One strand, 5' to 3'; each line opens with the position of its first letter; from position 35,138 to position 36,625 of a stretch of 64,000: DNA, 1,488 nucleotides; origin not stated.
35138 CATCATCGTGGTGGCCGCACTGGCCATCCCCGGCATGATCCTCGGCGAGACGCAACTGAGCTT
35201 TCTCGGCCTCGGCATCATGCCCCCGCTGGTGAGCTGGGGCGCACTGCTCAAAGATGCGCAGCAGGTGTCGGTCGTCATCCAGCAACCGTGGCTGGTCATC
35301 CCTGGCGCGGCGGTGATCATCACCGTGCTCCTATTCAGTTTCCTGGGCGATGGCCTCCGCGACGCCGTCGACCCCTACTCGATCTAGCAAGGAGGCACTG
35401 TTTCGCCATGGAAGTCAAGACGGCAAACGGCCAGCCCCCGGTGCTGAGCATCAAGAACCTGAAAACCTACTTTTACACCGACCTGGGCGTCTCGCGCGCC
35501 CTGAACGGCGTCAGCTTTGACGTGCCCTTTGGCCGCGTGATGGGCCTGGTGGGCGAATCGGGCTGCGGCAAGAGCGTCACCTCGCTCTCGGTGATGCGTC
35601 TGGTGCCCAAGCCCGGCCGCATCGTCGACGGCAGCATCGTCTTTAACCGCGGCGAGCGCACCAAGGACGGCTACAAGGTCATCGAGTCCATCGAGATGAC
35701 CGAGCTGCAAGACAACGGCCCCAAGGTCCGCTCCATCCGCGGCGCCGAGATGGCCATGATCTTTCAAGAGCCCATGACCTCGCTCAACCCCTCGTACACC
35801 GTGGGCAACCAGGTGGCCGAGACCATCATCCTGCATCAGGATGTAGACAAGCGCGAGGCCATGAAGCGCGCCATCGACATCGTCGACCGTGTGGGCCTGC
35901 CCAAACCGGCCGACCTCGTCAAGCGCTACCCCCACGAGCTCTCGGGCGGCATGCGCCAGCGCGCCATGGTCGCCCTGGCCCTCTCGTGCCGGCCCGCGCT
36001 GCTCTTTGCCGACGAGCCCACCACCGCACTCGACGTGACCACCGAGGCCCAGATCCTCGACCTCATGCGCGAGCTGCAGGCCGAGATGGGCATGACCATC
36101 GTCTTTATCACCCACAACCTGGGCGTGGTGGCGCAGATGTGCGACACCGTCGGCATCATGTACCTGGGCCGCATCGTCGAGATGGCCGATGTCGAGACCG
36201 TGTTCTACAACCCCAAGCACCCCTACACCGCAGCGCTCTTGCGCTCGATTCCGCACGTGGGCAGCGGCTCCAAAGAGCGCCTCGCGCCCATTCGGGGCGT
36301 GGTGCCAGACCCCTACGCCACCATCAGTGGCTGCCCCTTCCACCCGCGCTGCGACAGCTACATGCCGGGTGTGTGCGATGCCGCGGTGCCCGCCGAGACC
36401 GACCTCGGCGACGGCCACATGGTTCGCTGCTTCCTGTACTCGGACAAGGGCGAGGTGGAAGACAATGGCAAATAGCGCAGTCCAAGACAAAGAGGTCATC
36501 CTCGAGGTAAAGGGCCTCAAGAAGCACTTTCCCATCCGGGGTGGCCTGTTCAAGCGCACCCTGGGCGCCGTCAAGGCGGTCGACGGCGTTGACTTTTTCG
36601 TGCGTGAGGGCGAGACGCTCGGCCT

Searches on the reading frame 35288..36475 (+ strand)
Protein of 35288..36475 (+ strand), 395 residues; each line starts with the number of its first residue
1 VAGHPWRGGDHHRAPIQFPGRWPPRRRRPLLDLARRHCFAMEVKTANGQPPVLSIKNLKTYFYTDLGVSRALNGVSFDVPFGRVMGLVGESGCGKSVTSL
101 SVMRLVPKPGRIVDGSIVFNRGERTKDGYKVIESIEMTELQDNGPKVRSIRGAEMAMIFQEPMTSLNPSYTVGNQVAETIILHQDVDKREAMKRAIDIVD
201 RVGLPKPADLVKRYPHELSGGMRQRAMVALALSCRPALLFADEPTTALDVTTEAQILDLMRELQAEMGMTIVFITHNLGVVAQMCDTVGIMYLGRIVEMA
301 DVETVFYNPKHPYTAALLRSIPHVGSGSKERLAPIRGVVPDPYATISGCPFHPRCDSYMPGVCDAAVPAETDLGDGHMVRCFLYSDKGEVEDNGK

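Call 29: search_protein_families(library=pfam, proteins=[window:35288-36475:+], max_evalue=0.001)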
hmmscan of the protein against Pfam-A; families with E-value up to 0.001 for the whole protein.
window:35288-36475:+ (395 aa): 4 families
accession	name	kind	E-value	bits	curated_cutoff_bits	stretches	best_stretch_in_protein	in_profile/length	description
PF00005.33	ABC_tran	-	7.8e-24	85.3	25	1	72-246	1-137/137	ABC transporter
PF08352.17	oligo_HPY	-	3.8e-17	62.9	27.1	1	297-360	1-63/65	Oligopeptide/dipeptide transporter, C-terminal region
PF13304.12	AAA_21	-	4.9e-06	27.3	27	1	209-281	229-303/304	AAA domain, putative AbiEii toxin, Type IV TA system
PF02463.25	SMC_N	-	0.00033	20.6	40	0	207-291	135-212/220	RecF/RecN/SMC N terminal domain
